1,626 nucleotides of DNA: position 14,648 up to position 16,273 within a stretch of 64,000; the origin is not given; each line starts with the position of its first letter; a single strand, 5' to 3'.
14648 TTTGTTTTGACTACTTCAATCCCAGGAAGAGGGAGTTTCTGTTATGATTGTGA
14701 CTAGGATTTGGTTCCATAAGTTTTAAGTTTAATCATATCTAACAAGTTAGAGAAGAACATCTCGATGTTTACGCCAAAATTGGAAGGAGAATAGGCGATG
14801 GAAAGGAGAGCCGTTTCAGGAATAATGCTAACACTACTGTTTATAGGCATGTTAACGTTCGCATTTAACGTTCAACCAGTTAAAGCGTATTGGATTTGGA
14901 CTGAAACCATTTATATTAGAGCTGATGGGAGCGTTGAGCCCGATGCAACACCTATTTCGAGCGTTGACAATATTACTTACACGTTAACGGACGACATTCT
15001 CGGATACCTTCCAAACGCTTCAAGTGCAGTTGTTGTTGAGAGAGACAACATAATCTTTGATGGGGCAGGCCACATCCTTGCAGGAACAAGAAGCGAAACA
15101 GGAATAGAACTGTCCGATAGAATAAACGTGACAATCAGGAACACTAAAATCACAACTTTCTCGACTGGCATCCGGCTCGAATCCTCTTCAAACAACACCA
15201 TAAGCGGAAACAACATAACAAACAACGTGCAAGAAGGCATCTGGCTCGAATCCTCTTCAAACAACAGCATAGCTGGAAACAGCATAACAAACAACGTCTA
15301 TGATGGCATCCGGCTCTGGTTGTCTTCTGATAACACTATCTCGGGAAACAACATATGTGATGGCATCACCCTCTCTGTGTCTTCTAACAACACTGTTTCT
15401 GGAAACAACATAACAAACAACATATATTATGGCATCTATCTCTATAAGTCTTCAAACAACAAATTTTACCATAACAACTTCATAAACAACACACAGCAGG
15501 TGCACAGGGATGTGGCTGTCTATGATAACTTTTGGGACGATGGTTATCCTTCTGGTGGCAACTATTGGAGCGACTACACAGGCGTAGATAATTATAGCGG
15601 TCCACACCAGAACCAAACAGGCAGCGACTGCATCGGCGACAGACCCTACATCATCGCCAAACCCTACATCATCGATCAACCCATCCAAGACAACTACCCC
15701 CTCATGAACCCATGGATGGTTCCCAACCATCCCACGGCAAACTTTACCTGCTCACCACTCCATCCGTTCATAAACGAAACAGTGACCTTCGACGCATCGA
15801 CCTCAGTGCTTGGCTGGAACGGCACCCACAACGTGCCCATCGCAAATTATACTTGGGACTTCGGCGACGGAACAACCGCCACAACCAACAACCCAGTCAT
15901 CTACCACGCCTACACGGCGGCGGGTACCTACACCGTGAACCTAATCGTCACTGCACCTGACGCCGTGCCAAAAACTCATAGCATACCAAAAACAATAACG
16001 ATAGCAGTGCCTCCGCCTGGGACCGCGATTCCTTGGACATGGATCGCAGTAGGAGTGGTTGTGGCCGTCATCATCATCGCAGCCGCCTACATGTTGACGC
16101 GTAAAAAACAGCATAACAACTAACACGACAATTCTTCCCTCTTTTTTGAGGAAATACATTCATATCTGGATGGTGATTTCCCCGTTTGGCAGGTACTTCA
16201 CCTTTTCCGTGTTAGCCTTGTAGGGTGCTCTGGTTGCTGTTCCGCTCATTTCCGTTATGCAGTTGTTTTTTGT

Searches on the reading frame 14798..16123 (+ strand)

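Call 67: search_protein_families(library=pfam, proteins=[window:14798-16123:+], max_evalue=0.01)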
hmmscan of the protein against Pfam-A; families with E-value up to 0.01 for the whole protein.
window:14798-16123:+ (441 aa): 4 families
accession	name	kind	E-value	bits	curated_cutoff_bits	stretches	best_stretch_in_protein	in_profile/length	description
PF05048.19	NosD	-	3.7e-32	111.9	23.6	1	97-262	35-212/212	Periplasmic copper-binding protein (NosD)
PF13229.12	Beta_helix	-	4.2e-22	78.9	25.9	1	99-228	22-158/158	Right handed beta helix region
PF18911.6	PKD_4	-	3.7e-14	53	27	1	326-392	17-76/85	PKD domain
PF00801.26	PKD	-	3.5e-10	40.2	23.5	1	326-386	14-67/80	PKD domain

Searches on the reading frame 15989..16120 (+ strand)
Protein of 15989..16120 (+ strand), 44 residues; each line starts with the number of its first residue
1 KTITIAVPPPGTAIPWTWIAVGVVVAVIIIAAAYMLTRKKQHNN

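Call 39: search_protein_families(library=ncbifam, proteins=[window:15989-16120:+], max_evalue=10)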
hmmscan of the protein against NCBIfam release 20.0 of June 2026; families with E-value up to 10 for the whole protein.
seq(44 aa): 3 families
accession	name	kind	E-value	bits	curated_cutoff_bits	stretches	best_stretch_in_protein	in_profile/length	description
NF041738.1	GG_III-CTERM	domain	0.0019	18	22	1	19-40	5-26/28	GGIII-like transmembrane region-containing protein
NF033846.1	Rumino_NPXTG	domain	0.038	14.3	23.5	1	20-40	8-28/30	NPXTG-anchored protein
TIGR01167.1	LPXTG_anchor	domain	0.079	13.7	15.9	1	17-42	12-34/34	LPXTG cell wall anchor domain-containing protein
